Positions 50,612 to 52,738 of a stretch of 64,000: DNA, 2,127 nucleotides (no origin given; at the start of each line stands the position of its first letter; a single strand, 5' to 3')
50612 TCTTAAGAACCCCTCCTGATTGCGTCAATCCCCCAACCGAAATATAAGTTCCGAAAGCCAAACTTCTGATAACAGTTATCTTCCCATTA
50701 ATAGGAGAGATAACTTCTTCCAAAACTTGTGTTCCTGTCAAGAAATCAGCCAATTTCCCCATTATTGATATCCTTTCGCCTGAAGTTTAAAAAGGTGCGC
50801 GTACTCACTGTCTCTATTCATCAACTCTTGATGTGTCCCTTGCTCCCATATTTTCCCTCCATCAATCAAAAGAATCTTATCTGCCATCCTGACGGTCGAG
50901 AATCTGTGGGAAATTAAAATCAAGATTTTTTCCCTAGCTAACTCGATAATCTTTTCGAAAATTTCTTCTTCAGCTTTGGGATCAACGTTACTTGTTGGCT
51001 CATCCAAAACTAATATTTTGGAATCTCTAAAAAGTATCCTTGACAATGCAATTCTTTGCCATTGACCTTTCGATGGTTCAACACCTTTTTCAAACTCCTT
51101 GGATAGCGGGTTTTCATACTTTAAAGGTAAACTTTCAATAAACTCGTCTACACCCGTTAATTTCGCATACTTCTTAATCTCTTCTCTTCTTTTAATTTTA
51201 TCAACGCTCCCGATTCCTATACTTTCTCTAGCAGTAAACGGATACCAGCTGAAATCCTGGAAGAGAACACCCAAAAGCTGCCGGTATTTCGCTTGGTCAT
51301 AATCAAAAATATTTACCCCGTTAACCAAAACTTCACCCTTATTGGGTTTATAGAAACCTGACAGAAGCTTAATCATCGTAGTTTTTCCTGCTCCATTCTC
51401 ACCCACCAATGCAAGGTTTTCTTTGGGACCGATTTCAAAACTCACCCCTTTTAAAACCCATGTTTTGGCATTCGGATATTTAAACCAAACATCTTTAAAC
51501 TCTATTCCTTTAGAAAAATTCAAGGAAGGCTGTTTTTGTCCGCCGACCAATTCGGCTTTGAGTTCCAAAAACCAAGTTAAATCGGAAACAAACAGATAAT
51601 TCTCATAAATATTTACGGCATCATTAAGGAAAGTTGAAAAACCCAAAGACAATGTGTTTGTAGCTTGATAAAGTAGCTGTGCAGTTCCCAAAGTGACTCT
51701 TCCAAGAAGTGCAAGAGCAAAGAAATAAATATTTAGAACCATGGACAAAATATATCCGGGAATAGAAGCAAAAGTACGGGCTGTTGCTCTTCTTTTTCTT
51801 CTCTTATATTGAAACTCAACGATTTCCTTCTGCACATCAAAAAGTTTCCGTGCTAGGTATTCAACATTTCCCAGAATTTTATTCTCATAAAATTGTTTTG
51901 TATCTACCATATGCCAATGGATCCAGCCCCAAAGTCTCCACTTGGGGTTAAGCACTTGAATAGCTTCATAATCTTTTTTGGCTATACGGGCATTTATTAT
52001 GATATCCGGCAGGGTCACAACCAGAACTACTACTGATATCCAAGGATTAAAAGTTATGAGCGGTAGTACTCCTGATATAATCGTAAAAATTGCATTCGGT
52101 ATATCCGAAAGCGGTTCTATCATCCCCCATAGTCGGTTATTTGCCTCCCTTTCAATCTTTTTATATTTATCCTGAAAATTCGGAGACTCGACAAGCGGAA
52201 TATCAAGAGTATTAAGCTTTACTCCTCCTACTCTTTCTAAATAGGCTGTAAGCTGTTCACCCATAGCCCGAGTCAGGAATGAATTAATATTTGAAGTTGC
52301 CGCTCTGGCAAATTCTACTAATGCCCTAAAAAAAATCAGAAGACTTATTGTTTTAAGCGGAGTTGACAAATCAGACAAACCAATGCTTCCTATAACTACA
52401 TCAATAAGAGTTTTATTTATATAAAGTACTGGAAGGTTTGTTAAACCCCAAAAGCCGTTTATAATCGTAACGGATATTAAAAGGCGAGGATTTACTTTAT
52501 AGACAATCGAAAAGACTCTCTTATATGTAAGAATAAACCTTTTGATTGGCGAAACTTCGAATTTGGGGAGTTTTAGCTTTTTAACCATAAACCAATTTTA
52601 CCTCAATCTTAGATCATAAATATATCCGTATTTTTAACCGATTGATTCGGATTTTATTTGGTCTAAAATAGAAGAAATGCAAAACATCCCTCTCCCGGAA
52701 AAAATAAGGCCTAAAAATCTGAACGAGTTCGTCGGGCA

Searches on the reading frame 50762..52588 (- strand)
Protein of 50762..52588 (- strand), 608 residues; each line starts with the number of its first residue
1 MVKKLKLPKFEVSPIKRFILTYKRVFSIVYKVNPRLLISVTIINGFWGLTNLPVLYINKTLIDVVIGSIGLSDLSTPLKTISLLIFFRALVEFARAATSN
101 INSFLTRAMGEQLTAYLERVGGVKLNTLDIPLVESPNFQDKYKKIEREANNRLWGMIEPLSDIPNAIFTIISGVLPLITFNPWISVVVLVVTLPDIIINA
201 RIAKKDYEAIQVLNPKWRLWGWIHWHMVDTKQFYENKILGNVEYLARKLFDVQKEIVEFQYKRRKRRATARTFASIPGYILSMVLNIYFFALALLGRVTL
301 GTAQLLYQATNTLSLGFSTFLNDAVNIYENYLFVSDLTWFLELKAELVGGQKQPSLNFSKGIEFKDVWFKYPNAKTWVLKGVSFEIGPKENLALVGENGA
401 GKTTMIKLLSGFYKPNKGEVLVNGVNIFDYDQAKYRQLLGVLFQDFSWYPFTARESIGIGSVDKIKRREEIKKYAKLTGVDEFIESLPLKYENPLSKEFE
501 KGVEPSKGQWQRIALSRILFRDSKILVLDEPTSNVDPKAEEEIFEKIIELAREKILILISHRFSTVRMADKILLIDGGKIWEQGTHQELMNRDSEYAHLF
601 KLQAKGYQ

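Call 33: find_encoding_contigs(protein=window:50762-52588:-, flank=10000, max_places=10)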
Protein window:50762-52588:- (608 aa): 21 contigs read that carry it; 10 places shown.
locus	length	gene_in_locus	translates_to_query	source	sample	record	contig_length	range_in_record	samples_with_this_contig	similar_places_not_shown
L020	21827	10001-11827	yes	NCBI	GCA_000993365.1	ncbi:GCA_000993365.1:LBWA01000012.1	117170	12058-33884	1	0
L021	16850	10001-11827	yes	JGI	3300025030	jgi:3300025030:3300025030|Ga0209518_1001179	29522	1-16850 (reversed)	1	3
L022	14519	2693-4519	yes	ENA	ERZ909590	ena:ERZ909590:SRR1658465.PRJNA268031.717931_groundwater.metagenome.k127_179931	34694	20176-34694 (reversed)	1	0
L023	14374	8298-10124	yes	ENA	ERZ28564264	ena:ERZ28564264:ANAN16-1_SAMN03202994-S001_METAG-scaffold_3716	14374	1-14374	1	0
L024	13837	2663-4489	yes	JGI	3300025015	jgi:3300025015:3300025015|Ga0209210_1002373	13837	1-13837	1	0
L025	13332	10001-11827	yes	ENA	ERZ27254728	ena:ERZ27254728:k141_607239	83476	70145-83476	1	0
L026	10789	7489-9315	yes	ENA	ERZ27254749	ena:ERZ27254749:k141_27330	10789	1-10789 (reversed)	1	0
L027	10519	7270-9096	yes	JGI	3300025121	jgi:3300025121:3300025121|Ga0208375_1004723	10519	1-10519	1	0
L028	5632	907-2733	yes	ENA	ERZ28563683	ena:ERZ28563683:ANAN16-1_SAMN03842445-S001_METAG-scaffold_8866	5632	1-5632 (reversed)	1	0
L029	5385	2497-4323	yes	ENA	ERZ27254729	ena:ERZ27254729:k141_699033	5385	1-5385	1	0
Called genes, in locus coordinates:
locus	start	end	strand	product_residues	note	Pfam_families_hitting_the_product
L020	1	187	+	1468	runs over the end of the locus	PF00082:Peptidase_S8, PF01839:FG-GAP (faint), PF13517:FG-GAP_3 (weak)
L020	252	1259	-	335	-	-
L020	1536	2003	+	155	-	PF03449:GreA_GreB_N, PF01272:GreA_GreB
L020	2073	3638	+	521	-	PF01921:tRNA-synt_1f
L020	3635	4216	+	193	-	PF01966:HD (weak)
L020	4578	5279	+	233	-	PF00300:His_Phos_1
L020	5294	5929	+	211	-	PF02403:Seryl_tRNA_N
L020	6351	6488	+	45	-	-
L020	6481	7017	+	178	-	-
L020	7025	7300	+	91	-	-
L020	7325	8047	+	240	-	-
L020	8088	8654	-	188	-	PF00293:NUDIX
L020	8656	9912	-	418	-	PF05496:RuvB_N (weak), PF00158:Sigma54_activat (weak), PF00004:AAA, PF07728:AAA_5, PF13401:AAA_22 (weak), PF20720:nSTAND3 (weak), PF16193:AAA_assoc_2, PF12002:MgsA_C, +3 more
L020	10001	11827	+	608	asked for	PF00005:ABC_tran, PF13304:AAA_21 (faint)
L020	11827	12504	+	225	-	PF01564:Spermine_synth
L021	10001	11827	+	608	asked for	PF00005:ABC_tran, PF13304:AAA_21 (faint)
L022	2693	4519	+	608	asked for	PF00005:ABC_tran, PF13304:AAA_21 (faint)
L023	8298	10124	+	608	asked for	PF00005:ABC_tran, PF13304:AAA_21 (faint)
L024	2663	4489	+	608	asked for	PF00005:ABC_tran, PF13304:AAA_21 (faint)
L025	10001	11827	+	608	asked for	PF00005:ABC_tran, PF13304:AAA_21 (faint)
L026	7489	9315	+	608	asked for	PF00005:ABC_tran, PF13304:AAA_21 (faint)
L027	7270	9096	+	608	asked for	PF00005:ABC_tran, PF13304:AAA_21 (faint)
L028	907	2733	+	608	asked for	PF00005:ABC_tran, PF13304:AAA_21 (faint)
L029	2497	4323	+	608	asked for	PF00005:ABC_tran, PF13304:AAA_21 (faint)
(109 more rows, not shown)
